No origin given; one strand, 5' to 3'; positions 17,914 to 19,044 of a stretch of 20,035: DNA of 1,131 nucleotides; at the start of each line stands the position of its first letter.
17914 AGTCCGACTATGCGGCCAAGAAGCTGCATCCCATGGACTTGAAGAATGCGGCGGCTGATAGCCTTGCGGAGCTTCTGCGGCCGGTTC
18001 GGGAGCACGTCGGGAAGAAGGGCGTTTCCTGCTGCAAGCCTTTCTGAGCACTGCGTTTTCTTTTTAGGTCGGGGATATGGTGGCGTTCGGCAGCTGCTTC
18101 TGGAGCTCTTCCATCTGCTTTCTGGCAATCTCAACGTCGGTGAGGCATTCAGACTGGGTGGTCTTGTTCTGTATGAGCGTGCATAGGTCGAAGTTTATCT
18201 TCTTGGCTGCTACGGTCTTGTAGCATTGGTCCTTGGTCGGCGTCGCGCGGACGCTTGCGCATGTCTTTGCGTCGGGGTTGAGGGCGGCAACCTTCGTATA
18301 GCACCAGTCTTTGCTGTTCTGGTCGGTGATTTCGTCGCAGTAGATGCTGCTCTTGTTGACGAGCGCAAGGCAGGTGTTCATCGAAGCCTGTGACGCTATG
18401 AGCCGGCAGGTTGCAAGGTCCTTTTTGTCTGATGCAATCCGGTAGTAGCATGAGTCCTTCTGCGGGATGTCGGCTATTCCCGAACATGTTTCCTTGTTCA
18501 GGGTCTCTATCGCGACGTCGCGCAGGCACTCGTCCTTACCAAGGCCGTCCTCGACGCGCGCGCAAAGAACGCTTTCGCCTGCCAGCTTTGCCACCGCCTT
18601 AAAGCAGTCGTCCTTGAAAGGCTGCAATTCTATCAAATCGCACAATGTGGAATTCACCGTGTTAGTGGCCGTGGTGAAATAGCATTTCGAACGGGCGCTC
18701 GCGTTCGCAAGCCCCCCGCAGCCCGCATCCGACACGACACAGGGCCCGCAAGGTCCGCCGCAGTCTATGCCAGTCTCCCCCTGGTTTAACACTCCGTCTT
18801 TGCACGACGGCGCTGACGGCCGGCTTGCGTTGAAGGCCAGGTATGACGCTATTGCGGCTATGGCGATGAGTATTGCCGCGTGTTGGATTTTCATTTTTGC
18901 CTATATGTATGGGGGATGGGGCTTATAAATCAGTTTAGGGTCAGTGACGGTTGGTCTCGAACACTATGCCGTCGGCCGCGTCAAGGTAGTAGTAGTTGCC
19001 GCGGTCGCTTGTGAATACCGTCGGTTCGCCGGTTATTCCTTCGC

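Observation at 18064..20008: A secreted protein built from seven precise 26-residue two-cysteine repeats, downstream of a DUF2085 membrane protein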

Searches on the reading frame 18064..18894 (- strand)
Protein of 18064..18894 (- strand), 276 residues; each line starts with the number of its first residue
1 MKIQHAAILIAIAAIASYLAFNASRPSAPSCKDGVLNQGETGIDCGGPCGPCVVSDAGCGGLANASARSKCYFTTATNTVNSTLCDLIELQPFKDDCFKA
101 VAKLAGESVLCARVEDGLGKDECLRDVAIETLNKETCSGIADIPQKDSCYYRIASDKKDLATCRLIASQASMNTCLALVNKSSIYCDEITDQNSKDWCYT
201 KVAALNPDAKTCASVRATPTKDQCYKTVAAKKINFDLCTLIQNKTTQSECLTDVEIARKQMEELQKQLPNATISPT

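Call 4: search_protein_families(library=pfam, proteins=[window:18064-18894:-], max_evalue=1)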
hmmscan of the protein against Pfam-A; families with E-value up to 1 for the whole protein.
window:18064-18894:- (276 aa): 0 families

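Call 6: search_protein_families(library=ncbifam, proteins=[window:18064-18894:-], max_evalue=1)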
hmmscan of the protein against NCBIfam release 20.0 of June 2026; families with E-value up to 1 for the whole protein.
window:18064-18894:- (276 aa): 0 families

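Call 7: find_homologous_proteins(query=window:18064-18894:-, max_evalue=0.01)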
Query window:18064-18894:- (276 aa): 5 proteins with E <= 0.01 among 1131 candidates.
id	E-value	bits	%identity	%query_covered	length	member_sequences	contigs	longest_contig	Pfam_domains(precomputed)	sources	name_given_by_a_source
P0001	3.4e-87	310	50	100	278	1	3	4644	-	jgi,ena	-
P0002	1.3e-13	69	25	72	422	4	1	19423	-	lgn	-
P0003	2.3e-10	58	33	40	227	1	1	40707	-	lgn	-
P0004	4.5e-10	57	88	9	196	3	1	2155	PF19765.5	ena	-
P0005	4.2e-8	51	58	11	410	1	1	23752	-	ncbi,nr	ncbi:hypothetical protein GOV08_02155 [Candidatus Woesearchaeota archaeon]|nr:hypothetical protein [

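Call 10: search_protein_families(library=pfam, proteins=[P0001, P0002, P0003, P0005], max_evalue=1)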
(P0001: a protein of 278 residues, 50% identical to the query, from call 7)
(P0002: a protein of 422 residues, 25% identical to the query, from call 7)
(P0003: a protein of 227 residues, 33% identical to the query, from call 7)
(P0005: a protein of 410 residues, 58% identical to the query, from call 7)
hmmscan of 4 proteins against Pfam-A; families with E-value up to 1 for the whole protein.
P0001 (278 aa): 3 families
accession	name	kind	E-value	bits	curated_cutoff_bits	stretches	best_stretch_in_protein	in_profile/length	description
PF20438.3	SpoIVA_middle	-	0.051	14.1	25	1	88-166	14-95/179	Stage IV sporulation protein A, middle domain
PF15204.11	KKLCAg1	-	0.31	11.6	27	1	103-133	16-46/87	Kita-kyushu lung cancer antigen 1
PF12669.12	FeoB_associated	-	0.47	11.2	27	0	40-61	23-43/44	FeoB-associated Cys-rich membrane protein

P0002 (422 aa): 5 families
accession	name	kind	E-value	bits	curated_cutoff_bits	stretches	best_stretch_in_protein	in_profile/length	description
PF07705.17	CARDB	-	0.0011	19.6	22.7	1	93-186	5-92/101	CARDB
PF09608.15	Alph_Pro_TM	-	0.0064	16.7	24.5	1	138-196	131-190/227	Putative transmembrane protein (Alph_Pro_TM)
PF10633.15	NPCBM_assoc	-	0.021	15.4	24.4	1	144-179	40-77/78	NPCBM-associated, NEW3 domain of alpha-galactosidase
PF19923.4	DUF6386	-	0.041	13.9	25.9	1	112-193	47-128/145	Family of unknown function (DUF6386)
PF14524.12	Wzt_C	-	0.097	13.1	30.4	1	125-178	48-106/143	Wzt C-terminal domain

P0003 (227 aa): 0 families

P0005 (410 aa): 0 families

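Call 11: search_solved_structures(query=window:18064-18894:-, max_evalue=10)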
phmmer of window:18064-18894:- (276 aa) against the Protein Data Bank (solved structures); distinct sequences matched with E-value up to 10: 3.
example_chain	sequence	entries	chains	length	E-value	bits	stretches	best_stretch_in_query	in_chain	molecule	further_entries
7dde_A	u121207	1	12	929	0.068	15.5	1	154-210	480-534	Aspartyl aminopeptidase 1,ZZ-type zinc finger-containing protein P35G2.11c,Maltose/maltode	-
8c8a_A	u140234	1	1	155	0.078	15.3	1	24-77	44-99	But2 domain-containing protein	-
7dd9_A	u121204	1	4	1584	0.097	15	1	154-210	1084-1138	Alpha-mannosidase,ZZ-type zinc finger-containing protein P35G2.11c,Maltose/maltodextrin-bi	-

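Call 16: search_protein_representatives(protein=window:18064-18894:-)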
Query: 276 residues. Proteins with E-value up to 0.001 (for the whole library): 4402; up to 1e-10: 1046; up to 1e-30: 32. The best 150 are listed.
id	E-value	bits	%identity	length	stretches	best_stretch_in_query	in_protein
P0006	3.1e-86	305.0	51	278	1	1-275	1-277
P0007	4.7e-54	199.6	56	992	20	28-53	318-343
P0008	6.5e-52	192.6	30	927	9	59-259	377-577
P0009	9.8e-49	182.2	61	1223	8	26-55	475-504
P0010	4.5e-48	180.0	56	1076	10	28-57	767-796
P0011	9.1e-45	169.1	26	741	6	84-263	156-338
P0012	1.5e-43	165.2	55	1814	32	27-55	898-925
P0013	6.9e-40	153.1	64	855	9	25-53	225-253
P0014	6.6e-39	149.9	36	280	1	9-240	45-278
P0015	7.6e-39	149.7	61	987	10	28-54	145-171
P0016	9.4e-39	149.4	54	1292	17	10-52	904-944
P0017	1.1e-38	149.2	35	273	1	26-270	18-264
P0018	1.5e-38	148.8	27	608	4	55-240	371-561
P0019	1.7e-38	148.6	29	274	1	25-269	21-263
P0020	1.4e-37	145.6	53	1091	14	28-53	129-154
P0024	5.0e-35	137.2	57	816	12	26-57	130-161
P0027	6.2e-33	130.4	29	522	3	55-250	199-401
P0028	8.0e-33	130.0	58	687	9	26-50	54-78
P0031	1.6e-32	129.0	29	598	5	56-167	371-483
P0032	8.0e-32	126.7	67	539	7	26-52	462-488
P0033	1.7e-31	125.7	31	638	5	66-227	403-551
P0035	1.9e-31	125.5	34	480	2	97-250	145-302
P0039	9.4e-30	119.9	29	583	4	107-259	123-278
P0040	9.8e-30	119.9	28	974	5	80-260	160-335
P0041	3.0e-29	118.3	25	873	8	56-226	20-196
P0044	6.3e-29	117.2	32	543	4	118-239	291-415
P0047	3.1e-28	115.0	65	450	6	26-52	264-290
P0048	3.1e-28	114.9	61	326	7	26-53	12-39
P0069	1.1e-25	106.7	30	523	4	94-180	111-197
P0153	2.4e-20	89.1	28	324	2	53-242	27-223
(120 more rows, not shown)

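Call 21: find_homologous_proteins(query=A2, max_evalue=0.00001)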
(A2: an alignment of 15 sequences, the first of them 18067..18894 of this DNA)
Query A2 (15 sequences) (276 aa, profile of the alignment): 15 proteins with E <= 0.00001 among 8000 candidates.
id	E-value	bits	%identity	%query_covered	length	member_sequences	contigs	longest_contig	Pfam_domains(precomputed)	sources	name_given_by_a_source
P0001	3.0e-93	330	50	100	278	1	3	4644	-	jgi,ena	-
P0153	1.2e-68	249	28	80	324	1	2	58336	-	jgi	-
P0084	2.5e-51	193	28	63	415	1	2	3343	-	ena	-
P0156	7.4e-40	155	31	71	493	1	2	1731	-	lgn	-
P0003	1.5e-38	151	33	40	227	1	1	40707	-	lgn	-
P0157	6.7e-38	149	27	71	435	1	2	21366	-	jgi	-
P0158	4.8e-25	106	31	41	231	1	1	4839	-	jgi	-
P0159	5.6e-23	100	26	42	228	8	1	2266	-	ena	-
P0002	8.8e-23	99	25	72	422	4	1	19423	-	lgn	-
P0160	6.5e-19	86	21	70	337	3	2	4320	-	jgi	jgi:hypothetical protein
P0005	2.7e-10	58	58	11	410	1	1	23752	-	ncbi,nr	ncbi:hypothetical protein GOV08_02155 [Candidatus Woesearchaeota archaeon]|nr:hypothetical protein [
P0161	8.3e-10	56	25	26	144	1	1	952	-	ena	-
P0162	4.3e-9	54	44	18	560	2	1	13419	-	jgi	-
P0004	2.0e-8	52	88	9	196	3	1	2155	PF19765.5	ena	-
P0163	9.9e-8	50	30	17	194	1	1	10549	-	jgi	jgi:hypothetical protein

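Call 23: find_encoding_contigs(protein=P0001, flank=5000, max_places=4)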
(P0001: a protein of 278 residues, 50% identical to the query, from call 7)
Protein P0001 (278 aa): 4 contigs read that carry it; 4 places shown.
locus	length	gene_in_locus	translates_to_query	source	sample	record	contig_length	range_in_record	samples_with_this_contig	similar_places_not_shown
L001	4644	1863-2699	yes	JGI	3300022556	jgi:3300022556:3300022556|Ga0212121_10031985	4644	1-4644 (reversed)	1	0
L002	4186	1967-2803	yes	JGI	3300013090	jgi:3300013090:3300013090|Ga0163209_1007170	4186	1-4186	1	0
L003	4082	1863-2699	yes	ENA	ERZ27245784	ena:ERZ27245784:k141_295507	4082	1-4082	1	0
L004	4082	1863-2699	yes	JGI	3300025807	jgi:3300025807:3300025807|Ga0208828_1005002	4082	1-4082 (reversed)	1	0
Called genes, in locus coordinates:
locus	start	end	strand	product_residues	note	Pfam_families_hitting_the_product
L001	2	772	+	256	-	?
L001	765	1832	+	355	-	PF09858:DUF2085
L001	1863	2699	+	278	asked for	-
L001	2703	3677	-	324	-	PF00579:tRNA-synt_1b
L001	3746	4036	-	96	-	PF03685:UPF0147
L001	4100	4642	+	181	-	?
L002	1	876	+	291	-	?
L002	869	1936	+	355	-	PF09858:DUF2085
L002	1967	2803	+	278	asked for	-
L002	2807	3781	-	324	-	PF00579:tRNA-synt_1b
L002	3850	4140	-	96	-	PF03685:UPF0147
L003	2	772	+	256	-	?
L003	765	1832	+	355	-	PF09858:DUF2085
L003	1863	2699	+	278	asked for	-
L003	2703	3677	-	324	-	PF00579:tRNA-synt_1b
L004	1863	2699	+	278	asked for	-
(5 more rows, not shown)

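Call 24: find_encoding_contigs(protein=window:18067-18894:-, flank=10000, max_places=4)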
Protein window:18067-18894:- (276 aa): 1 contig read that carries it; 1 place shown.
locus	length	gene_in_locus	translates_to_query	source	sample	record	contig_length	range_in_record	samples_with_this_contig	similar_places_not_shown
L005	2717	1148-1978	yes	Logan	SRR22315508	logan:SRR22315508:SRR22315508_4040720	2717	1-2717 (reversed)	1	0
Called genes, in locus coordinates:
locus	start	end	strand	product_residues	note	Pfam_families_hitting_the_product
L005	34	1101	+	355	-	PF09858:DUF2085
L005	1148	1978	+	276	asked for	-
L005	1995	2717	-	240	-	?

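Call 25: find_encoding_contigs(protein=P0153, flank=6000, max_places=2)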
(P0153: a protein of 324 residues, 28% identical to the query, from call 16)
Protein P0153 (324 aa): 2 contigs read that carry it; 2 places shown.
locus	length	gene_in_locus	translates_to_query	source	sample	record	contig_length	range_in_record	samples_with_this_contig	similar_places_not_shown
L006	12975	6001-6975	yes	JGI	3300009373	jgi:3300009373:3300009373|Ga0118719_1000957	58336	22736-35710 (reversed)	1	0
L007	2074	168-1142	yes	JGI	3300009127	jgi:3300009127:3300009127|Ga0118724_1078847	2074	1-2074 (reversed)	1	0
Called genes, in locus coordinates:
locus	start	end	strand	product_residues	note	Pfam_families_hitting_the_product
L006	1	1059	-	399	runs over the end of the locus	PF04412:AcnX, PF28403:AcnX_2nd, PF28406:AcnX_3rd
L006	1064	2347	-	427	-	PF20695:UbiD_N, PF01977:UbiD, PF20696:UbiD_C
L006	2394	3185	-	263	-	PF00696:AA_kinase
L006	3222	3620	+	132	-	-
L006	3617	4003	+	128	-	PF01894:YjbQ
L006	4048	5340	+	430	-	-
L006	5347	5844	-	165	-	PF04289:DUF447_N (weak)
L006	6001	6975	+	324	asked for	-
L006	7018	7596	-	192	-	PF00117:GATase (weak), PF01174:SNO, PF07685:GATase_3, PF03575:Peptidase_S51 (weak), PF01965:DJ-1_PfpI (weak)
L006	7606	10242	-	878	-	PF00690:Cation_ATPase_N, PF00122:E1-E2_ATPase, PF00702:Hydrolase, PF13246:Cation_ATPase, PF00689:Cation_ATPase_C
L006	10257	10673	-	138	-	PF04027:DUF371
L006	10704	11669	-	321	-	PF02540:NAD_synthase (weak), PF00733:Asn_synthase (weak), PF00958:GMP_synt_C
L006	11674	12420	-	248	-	PF01163:RIO1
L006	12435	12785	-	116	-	PF01176:eIF-1a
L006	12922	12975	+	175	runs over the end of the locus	PF01988:VIT1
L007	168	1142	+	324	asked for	-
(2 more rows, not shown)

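Call 26: find_encoding_contigs(protein=P0003, flank=6000, max_places=2)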
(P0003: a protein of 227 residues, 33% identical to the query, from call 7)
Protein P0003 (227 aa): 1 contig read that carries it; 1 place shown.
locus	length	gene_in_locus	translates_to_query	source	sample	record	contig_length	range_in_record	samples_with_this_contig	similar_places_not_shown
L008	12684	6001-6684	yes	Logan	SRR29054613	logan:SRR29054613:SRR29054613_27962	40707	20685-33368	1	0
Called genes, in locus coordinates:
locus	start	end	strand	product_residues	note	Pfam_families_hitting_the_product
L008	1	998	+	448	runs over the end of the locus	PF02844:GARS_N, PF01071:GARS_A, PF02843:GARS_C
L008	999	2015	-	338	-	PF04055:Radical_SAM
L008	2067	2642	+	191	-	PF02572:CobA_CobO_BtuR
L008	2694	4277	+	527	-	PF00702:Hydrolase, PF13419:HAD_2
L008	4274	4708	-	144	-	PF00293:NUDIX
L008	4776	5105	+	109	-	-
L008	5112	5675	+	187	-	PF06197:DUF998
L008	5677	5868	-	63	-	-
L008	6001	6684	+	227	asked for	-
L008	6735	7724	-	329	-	PF14520:HHH_5, PF00154:RecA_N, PF08423:Rad51, PF13481:AAA_25 (weak), PF06745:ATPase (weak)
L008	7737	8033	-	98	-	-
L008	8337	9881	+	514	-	-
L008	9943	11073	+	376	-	PF06849:DUF1246, PF06973:DUF1297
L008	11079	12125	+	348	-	PF06849:DUF1246, PF06973:DUF1297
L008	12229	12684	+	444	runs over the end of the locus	-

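Call 27: find_encoding_contigs(protein=P0157, flank=6000, max_places=2)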
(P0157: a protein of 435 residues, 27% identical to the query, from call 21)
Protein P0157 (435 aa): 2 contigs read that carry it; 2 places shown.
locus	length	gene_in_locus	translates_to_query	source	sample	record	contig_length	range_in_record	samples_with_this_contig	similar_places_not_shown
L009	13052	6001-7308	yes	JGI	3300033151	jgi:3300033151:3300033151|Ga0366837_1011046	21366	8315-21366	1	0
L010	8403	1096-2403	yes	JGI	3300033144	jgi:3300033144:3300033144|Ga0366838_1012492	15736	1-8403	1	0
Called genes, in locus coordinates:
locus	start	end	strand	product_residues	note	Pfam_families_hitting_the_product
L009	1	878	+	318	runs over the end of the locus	PF00890:FAD_binding_2 (weak), PF01266:DAO (weak), PF01494:FAD_binding_3, PF01946:Thi4 (weak), PF03486:HI0933_like, PF07992:Pyr_redox_2, PF13450:NAD_binding_8, PF13738:Pyr_redox_3 (weak), +1 more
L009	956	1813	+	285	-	PF00160:Pro_isomerase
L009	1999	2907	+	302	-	PF01490:Aa_trans, PF03222:Trp_Tyr_perm, PF13520:AA_permease_2 (weak)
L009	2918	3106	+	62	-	-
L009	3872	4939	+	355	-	PF00953:Glycos_transf_4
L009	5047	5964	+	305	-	-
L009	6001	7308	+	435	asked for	-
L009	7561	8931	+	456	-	-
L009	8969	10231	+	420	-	-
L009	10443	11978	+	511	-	PF07969:Amidohydro_3, PF01979:Amidohydro_1 (weak)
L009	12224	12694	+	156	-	PF04138:GtrA_DPMS_TM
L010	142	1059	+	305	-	-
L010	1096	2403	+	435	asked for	-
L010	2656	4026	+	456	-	-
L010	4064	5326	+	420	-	-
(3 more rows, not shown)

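Call 28: predict_structure(alignment_id=A2)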
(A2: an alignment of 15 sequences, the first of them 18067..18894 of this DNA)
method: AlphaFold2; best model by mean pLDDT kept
length: 276 residues; sequences in the alignment: 15
mean_pLDDT: 87.7   pTM: 0.69
mean pLDDT of the five models: 87.7, 87.0, 86.6, 85.9, 85.4
residues with pLDDT >= 90: 199; 70-90: 35; 50-70: 26; < 50: 16
segments of 3 or more residues with pLDDT < 50: 25-31, 50-56
pLDDT, mean of each block of 10 residues (from residue 1): 73 80 52 56 53 56 90 95 95 96 97 96 98 97 96 97 97 97 96 96 94 95 97 96 97 96 89 73
secondary structure, 60 per line:
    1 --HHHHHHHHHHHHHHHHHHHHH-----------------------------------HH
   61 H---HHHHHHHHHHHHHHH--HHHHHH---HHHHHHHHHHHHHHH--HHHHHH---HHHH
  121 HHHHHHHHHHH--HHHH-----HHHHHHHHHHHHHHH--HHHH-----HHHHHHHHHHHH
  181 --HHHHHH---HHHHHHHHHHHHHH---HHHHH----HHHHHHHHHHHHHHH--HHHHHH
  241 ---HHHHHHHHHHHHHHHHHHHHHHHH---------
elements in order: H3-23 H65-79 H82-87 H91-105 H108-113 H117-131 H134-137 H143-157 H160-163 H169-180 H183-188 H192-205 H209-213 H218-232 H235-240 H244-267

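Call 33: search_protein_families(library=pfam, proteins=[P0008, P0011, P0018, P0027, P0031, P0033, P0035, P0039, P0040, P0041], max_evalue=0.01)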
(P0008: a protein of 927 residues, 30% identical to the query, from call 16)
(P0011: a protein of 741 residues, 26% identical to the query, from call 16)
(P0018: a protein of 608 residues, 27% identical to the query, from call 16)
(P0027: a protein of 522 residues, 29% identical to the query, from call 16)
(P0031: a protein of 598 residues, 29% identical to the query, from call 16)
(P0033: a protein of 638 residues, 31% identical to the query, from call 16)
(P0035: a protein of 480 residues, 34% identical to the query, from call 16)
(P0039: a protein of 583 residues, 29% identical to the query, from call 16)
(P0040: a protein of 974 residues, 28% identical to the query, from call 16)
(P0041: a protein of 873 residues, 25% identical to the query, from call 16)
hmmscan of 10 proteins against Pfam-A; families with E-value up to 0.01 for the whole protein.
P0008 (927 aa): 0 families

P0011 (741 aa): 0 families

P0018 (608 aa): 0 families

P0027 (522 aa): 0 families

P0031 (598 aa): 0 families

P0033 (638 aa): 0 families

P0035 (480 aa): 0 families

P0039 (583 aa): 0 families

P0040 (974 aa): 0 families

P0041 (873 aa): 0 families

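Call 44: find_related_loci(query=A3, collection=genome_contigs, flank=6000)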
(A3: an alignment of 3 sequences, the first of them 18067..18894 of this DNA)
Query A3 (276 aa) in genome_contigs; peptide patterns used: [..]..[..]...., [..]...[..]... (x = any residue, [..] = any of these).
11 stretches matched a pattern; 2 encode a relative of the query (tblastn E <= 1e-3); 2 distinct loci.
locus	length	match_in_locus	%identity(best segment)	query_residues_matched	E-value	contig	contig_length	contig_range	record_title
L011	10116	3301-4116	48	1-275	1e-83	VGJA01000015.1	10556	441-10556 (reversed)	MAG: Candidatus Altiarchaeales archaeon isolate M_DeepCast_200m_m2_220 M_DeepCast_200m_m2_220_Ga0194113_10011329, whole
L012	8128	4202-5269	26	45-274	9e-19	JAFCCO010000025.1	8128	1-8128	MAG: Candidatus Iainarchaeum archaeon isolate AB_3033_Bin_60 AB_3033_Bin_60_scaffold_16328, whole genome shotgun sequenc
